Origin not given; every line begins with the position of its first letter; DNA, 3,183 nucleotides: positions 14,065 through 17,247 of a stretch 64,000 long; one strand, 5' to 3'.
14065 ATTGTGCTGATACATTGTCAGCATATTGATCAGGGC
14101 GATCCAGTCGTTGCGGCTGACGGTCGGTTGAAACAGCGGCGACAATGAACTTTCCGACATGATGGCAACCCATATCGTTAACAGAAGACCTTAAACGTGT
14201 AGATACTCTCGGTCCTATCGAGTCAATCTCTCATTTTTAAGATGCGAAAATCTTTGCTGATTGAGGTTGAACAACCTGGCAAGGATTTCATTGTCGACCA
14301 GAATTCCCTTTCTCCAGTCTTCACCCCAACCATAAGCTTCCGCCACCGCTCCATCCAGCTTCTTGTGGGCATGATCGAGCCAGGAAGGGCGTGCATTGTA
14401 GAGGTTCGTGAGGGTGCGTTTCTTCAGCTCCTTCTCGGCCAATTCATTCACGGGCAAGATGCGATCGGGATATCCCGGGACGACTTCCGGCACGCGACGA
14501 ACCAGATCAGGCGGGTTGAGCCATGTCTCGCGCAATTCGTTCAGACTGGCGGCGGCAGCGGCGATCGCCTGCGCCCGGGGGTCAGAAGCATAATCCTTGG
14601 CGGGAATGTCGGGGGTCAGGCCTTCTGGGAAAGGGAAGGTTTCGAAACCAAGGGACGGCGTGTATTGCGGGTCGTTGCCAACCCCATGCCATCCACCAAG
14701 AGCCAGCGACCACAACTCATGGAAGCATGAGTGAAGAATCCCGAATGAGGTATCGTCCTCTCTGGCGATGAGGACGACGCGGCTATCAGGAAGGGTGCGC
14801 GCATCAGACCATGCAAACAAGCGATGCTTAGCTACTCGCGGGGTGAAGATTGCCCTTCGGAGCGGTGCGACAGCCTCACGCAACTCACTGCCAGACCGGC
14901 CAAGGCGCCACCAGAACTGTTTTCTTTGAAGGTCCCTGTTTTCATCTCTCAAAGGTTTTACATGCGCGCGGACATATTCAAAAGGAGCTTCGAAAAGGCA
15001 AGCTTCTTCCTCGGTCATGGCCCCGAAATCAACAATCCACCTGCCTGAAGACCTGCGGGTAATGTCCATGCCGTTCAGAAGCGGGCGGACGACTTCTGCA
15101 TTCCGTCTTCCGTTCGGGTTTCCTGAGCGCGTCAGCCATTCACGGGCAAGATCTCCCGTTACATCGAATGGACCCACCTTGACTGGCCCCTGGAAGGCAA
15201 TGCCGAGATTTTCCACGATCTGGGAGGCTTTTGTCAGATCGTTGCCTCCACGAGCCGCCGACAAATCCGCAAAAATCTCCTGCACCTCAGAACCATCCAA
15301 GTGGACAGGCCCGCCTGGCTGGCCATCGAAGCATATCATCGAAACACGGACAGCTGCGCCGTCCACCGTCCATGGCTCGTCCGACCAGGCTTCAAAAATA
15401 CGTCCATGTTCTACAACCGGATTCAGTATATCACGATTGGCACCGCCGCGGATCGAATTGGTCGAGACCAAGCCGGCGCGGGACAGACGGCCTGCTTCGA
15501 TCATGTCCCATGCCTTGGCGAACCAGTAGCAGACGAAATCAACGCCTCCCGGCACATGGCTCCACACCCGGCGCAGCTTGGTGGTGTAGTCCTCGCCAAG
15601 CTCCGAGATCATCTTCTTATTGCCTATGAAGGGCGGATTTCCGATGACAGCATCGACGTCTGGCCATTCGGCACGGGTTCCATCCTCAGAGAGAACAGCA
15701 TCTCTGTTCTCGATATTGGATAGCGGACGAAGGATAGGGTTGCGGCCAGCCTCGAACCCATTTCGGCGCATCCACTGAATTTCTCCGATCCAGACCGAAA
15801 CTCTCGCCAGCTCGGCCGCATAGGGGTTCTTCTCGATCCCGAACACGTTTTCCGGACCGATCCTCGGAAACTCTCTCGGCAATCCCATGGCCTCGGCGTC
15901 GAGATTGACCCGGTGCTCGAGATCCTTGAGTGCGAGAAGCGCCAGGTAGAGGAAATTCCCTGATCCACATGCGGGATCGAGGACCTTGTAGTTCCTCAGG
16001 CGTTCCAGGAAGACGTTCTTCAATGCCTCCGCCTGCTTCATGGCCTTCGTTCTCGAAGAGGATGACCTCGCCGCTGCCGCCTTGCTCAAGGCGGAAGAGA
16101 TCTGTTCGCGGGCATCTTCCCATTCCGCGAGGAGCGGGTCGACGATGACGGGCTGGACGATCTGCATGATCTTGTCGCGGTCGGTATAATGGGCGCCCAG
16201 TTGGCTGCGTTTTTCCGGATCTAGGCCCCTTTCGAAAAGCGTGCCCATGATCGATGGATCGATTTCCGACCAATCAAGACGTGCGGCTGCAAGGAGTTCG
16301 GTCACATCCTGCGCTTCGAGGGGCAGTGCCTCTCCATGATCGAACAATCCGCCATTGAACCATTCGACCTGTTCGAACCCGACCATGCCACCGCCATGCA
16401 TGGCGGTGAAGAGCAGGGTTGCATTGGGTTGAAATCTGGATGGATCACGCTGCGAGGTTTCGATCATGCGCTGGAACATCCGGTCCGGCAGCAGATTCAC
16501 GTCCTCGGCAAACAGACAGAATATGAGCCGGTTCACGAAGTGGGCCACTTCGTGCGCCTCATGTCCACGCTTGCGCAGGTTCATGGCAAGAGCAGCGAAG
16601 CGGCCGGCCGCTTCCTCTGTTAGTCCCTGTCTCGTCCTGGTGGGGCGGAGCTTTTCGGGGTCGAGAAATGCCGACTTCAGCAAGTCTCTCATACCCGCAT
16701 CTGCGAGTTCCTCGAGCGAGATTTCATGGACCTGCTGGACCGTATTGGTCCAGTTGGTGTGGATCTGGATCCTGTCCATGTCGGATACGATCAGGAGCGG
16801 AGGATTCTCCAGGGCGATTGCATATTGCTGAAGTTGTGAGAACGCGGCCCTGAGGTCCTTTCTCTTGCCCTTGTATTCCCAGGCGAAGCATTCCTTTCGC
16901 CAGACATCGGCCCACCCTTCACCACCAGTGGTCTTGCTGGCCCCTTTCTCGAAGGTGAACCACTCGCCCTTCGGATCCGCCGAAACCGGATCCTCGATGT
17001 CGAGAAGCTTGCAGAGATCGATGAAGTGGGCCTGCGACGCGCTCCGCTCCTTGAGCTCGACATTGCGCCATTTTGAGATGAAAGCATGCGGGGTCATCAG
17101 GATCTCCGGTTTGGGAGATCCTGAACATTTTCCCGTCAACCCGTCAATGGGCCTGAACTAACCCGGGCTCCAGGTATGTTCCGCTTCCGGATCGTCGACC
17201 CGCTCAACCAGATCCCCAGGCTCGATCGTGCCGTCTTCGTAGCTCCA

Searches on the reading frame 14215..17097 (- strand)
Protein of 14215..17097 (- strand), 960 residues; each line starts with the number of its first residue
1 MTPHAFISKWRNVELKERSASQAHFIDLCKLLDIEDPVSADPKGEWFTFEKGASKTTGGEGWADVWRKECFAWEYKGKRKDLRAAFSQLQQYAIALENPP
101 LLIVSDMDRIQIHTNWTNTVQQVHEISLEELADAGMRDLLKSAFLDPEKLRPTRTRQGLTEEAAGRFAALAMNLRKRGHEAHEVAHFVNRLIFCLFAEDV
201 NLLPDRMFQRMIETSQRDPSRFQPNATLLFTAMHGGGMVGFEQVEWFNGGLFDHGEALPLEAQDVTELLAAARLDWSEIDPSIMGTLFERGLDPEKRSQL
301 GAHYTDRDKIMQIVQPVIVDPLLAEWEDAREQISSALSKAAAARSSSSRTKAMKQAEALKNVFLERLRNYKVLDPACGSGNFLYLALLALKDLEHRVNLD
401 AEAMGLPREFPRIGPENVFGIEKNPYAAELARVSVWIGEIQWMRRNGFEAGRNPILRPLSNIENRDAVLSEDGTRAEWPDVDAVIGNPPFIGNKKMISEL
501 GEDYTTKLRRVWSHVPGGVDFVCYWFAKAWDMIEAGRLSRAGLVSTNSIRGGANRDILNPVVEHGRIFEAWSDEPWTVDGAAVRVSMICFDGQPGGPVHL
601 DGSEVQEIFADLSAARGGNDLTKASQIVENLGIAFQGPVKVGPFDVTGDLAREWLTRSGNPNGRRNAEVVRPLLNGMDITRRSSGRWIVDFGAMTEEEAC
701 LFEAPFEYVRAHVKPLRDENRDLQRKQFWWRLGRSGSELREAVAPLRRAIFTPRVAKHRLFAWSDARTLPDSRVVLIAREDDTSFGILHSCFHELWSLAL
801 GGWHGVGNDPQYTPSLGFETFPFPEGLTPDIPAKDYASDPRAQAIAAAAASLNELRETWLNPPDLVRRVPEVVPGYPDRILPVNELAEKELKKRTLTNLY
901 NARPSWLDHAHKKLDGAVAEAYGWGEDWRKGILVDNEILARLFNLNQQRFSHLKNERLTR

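Call 3: search_protein_families(library=pfam, proteins=[window:14215-17097:-], max_evalue=0.1)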
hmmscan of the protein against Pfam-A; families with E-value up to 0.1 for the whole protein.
window:14215-17097:- (960 aa): 7 families
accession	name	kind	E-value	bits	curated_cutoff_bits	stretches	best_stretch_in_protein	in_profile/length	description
PF20473.4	MmeI_Mtase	-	7e-34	117.6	27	1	351-589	3-247/259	MmeI, DNA-methyltransferase domain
PF20465.4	MmeI_hel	-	6.7e-13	49.7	27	1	182-252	1-75/75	MmeI, helicase spacer domain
PF20464.3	MmeI_N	-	1.8e-08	35.3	27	1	2-176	2-180/181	MmeI, N-terminal domain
PF07669.17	Eco57I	-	6.2e-08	33.4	25.3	1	416-538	1-130/171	Eco57I restriction-modification methylase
PF20466.3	MmeI_TRD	-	0.0001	22.2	27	1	763-825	146-206/207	MmeI, target recognition domain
PF02384.22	N6_Mtase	-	0.00013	21.8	20.4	1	365-493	43-138/311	N-6 DNA Methylase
PF20467.3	MmeI_C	-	0.0032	18.1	27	1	889-951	21-80/83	MmeI, C-terminal domain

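Call 4: search_protein_families(library=padloc, proteins=[window:14215-17097:-], max_evalue=0.1)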
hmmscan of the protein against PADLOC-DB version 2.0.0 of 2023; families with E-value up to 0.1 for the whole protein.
window:14215-17097:- (960 aa): 41 families (the best 25 are shown)
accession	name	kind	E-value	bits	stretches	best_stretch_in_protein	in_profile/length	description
PDLC03627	REase_MTase_IIG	-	0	1054.6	2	1-475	2-518/1136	Type IIG restriction enzyme-methyltransferase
PDLC03599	REase_MTase_IIG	-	4.3e-113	377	1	48-857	48-866/959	Type IIG restriction enzyme-methyltransferase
PDLC03598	REase_MTase_IIG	-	1.2e-92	309.4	2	5-579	14-578/912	Type IIG restriction enzyme-methyltransferase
PDLC02643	DrmMI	-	3.8e-70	235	1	480-955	868-1318/1347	DrmMI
PDLC02646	DrmMI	-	1.1e-42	144.2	1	480-831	282-641/792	DrmMI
PDLC02644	DrmMI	-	5.1e-33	112.1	1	481-825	382-757/988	DrmMI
PDLC02640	DrmMI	-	5.1e-24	82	1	526-827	537-845/1015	DrmMI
PDLC04134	mad2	-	3.1e-23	80.3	1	68-523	53-394/492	mads_2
PDLC03618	REase_MTase_IIG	-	1.4e-22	76.9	1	480-825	865-1205/1429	Type IIG restriction enzyme-methyltransferase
PDLC02639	DrmMI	-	3e-18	63.5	2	476-639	578-738/803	DrmMI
PDLC02638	DrmMI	-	1.5e-11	41.2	1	481-535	872-926/935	DrmMI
PDLC03609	REase_MTase_IIG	-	6.6e-09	32.1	1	295-548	367-618/1066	Type IIG restriction enzyme-methyltransferase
PDLC03630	REase_MTase_IIG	-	6.8e-08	28.8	1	366-434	403-465/1100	Type IIG restriction enzyme-methyltransferase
PDLC02529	PglX|PglXI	-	1.1e-07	28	1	367-441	226-296/1189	PglX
PDLC03601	REase_MTase_IIG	-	9.9e-07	24.9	1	364-440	455-531/1110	Type IIG restriction enzyme-methyltransferase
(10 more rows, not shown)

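Call 9: search_protein_families(library=ncbifam, proteins=[window:14215-17097:-], max_evalue=0.1)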
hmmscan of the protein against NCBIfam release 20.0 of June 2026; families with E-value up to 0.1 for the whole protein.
window:14215-17097:- (960 aa): 6 families
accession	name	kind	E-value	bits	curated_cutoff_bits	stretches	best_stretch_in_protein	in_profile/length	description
NF033451.1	BREX_2_MTaseX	equivalog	1.8e-05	22.7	400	1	367-438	222-289/1185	BREX-2 system adenine-specific DNA-methyltransferase PglX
NF033455.1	BREX_6_MTaseX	exception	3.1e-05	21.7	900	1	364-437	324-398/1319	BREX-6 system adenine-specific DNA-methyltransferase PglX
NF033452.1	BREX_1_MTaseX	exception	0.00019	19.4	500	1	354-438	300-378/1210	BREX-1 system adenine-specific DNA-methyltransferase PglX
NF047738.1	antiphage_MADS2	equivalog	0.0029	16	720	1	368-496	331-458/654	methylation-associated defense system DNA methyltransferase MAD2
TIGR02987.1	met_A_Alw26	exception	0.0063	15.3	353.5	1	364-398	28-61/523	Alw26I/Eco31I/Esp3I family type II restriction adenine-specific DNA-methyltransferase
NF033454.1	BREX_5_MTaseX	exception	0.0063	14.1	900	1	363-431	296-360/1404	BREX-5 system adenine-specific DNA-methyltransferase PglX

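Call 10: search_protein_families(library=phrogs, proteins=[window:14215-17097:-], max_evalue=0.1)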
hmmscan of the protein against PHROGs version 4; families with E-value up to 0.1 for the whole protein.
window:14215-17097:- (960 aa): 4 families
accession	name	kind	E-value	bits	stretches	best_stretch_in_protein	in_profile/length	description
phrog_25988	-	unknown function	4.4e-49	167.7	1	479-835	853-1205/1429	-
phrog_31645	-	unknown function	2.7e-08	33.3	1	363-507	469-622/1075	-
phrog_16674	-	other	9.1e-07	27.9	0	268-314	372-418/1364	DNA methyltransferase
phrog_2713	-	unknown function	7.6e-06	26.2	1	370-529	214-338/520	-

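Call 45: search_solved_structures(query=window:14215-17097:-, max_evalue=0.001, show_alignments=1)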
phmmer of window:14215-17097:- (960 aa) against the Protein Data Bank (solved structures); distinct sequences matched with E-value up to 0.001: 1.
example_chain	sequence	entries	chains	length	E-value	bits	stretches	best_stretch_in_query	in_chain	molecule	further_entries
5hr4_C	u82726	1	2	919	9.4e-45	155.9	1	9-563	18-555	MmeI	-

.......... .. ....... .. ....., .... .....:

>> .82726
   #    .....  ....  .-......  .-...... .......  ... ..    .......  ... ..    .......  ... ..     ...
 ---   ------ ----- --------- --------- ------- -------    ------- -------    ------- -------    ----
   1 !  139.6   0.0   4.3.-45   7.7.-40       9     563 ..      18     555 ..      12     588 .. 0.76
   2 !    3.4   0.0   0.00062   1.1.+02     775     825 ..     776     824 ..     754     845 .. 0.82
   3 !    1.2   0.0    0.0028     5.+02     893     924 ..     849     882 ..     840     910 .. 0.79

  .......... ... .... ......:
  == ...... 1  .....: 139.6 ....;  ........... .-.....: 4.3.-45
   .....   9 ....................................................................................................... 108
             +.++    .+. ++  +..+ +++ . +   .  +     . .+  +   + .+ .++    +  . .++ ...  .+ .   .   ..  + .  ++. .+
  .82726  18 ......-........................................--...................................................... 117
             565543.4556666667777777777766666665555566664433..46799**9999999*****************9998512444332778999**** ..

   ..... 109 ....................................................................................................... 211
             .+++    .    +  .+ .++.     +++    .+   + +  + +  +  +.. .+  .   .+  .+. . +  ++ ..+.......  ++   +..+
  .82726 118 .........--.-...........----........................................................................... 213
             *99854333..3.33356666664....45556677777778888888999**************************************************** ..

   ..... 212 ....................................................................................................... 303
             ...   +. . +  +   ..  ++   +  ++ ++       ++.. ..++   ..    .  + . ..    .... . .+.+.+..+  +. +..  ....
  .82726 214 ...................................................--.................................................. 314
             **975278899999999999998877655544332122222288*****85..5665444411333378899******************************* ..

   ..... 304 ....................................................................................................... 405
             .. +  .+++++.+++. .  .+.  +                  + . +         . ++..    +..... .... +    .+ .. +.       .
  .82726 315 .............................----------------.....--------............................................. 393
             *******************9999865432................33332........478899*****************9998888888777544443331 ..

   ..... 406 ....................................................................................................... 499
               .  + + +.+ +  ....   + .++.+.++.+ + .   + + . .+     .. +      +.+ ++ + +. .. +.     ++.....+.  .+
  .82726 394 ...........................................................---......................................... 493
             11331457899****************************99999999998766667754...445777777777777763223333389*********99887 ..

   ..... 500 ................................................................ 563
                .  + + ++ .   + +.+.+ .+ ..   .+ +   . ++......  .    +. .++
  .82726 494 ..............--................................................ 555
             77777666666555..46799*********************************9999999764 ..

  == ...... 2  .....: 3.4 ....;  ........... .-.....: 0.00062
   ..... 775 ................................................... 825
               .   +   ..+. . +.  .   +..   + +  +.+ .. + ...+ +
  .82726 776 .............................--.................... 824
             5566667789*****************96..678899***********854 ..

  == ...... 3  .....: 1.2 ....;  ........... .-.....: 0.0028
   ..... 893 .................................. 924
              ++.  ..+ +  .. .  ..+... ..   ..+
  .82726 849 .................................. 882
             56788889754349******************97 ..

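Call 106: search_dna_similar(query=window:14215-17097:-, collection=plasmids, mode=protein, max_rows=12, max_evalue=1e-20)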
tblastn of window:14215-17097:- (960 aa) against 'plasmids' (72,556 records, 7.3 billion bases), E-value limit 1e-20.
Records with a match: 260; places in all: 264; records where one place covers at least 80% of the query: 80.
Best place of each record, by identity: 60-80% 4; <60% 256.
By first word of the organism name: Aeromonas 14; Deinococcus 13; Klebsiella 12; Acetobacter 12; Rhodococcus 10; Lactiplantibacillus 10; Staphylococcus 8; Rhizobium 6; Pseudomonas 6; Bifidobacterium 6; and 89 more.
By predicted mobility (MOB-suite, as given by PLSDB): non-mobilizable 121; conjugative 74; mobilizable 65.
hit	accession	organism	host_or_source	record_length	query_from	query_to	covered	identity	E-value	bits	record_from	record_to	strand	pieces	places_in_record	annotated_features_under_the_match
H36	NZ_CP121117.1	Roseinatronobacter sp. S2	cell culture,Alkaline Spring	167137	1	949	99%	66.6%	0e+0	1235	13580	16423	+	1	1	class I SAM-dependent DNA methyltransferase | type IIL restriction-modification enzyme MmeI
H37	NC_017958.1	Tistrella mobilis KA081020-065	-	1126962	1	949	99%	61.5%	0e+0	1085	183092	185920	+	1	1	record has no annotation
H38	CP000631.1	Rhizobium rhizogenes K84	-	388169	1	949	99%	61.4%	0e+0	1122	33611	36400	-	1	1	conserved hypothetical protein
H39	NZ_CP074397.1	Agrobacterium salinitolerans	Cotton,tiaaue sample,root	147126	1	949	99%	59.5%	0e+0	1072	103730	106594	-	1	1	DNA methyltransferase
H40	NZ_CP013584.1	Rhizobium phaseoli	Phaseolus vulgaris,Whole ...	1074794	1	951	99%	58.7%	0e+0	1083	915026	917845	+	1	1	record has no annotation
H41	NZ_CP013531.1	Rhizobium phaseoli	Phaseolus vulgaris,Whole ...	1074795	1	951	99%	58.7%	0e+0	1083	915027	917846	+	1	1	record has no annotation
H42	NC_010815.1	Trichlorobacter lovleyi SZ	-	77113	1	954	99%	54.7%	0e+0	999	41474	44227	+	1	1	DNA methyltransferase | integration host factor subunit alpha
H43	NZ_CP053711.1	Lichenicola cladoniae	Cladonia borealis,cell culture,lichen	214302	1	948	99%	54.4%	0e+0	927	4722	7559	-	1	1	DNA methyltransferase | type IIL restriction-modification enzyme MmeI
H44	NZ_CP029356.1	Azospirillum thermophilum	cell culture,hot spring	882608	1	949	99%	54.4%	0e+0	947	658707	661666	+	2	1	class I SAM-dependent DNA methyltransferase | type IIL restriction-modification enzyme MmeI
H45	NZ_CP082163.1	Bradyrhizobium sp. 195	Acmispon strigosus,cell culture,root ...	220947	1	949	97%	54.6%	8e-145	988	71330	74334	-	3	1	DNA methyltransferase | type IIL restriction-modification enzyme MmeI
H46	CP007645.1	Rhizobium etli bv. phaseoli str. IE4803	Phaseolus vulgaris,whole organism,nodule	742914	6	951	96%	54.4%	7e-155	948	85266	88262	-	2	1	type II restriction enzyme methylase subunit protein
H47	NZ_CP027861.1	Ahniella affigens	whole organism,Sandy soil near a stream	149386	6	949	98%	52.2%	0e+0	947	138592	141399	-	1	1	DNA methyltransferase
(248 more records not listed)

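Call 107: get_annotated_region(hit=H36, flank=6000)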
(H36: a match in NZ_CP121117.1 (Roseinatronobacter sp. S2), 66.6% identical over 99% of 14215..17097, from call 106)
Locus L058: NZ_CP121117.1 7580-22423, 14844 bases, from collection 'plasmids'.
description: Roseinatronobacter sp. S2 plasmid unnamed4, complete sequence
organism: Roseinatronobacter sp. S2 (NCBI taxid 3035471)
taxonomy: Bacteria; Pseudomonadota; Alphaproteobacteria; Rhodobacterales; Paracoccaceae; Roseinatronobacter; Roseinatronobacter sp. S2
host: -; source: cell culture,Alkaline Spring; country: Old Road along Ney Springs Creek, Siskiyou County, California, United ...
typing (MOB-suite, as given by PLSDB): non-mobilizable; replicon rep_cluster_613
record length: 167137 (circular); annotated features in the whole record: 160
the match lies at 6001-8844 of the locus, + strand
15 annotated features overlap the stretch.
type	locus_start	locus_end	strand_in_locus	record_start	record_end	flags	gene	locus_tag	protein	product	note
CDS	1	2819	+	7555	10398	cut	-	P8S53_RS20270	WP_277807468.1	LPD7 domain-containing protein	-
CDS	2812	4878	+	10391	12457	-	-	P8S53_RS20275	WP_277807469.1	type IV secretory system conjugative DNA transfer family protein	-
CDS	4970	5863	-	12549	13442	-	-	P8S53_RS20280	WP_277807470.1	DUF1186 domain-containing protein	-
CDS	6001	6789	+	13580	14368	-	-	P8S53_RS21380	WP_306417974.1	type IIL restriction-modification enzyme MmeI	-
CDS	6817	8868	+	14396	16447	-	-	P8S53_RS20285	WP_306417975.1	class I SAM-dependent DNA methyltransferase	-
CDS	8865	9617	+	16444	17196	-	-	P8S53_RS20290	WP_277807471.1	hypothetical protein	-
CDS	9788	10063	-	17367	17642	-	-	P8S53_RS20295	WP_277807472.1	type II toxin-antitoxin system RelE/ParE family toxin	GO:0030541 - plasmid partitioning [Evidence IEA]; GO:0051290 - protein heterotetramerization [Evidence IEA]; GO:0009432 ...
CDS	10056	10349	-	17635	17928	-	-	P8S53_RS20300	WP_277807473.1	type II toxin-antitoxin system RelB/DinJ family antitoxin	GO:0006355 - regulation of DNA-templated transcription [Evidence IEA]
CDS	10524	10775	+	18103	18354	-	-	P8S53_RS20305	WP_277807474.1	type II toxin-antitoxin system PrlF family antitoxin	GO:0001558 - regulation of cell growth [Evidence IEA]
CDS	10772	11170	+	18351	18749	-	-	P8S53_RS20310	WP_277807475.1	type II toxin-antitoxin system VapC family toxin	-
CDS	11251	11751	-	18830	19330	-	-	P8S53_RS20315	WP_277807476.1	DUF2726 domain-containing protein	-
CDS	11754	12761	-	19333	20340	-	-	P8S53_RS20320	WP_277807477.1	type IV secretion system protein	-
CDS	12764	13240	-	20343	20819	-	-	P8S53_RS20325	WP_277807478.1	hypothetical protein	-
CDS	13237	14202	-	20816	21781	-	-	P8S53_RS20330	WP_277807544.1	ATPase, T2SS/T4P/T4SS family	-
CDS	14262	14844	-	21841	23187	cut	-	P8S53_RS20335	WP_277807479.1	TrbI/VirB10 family protein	-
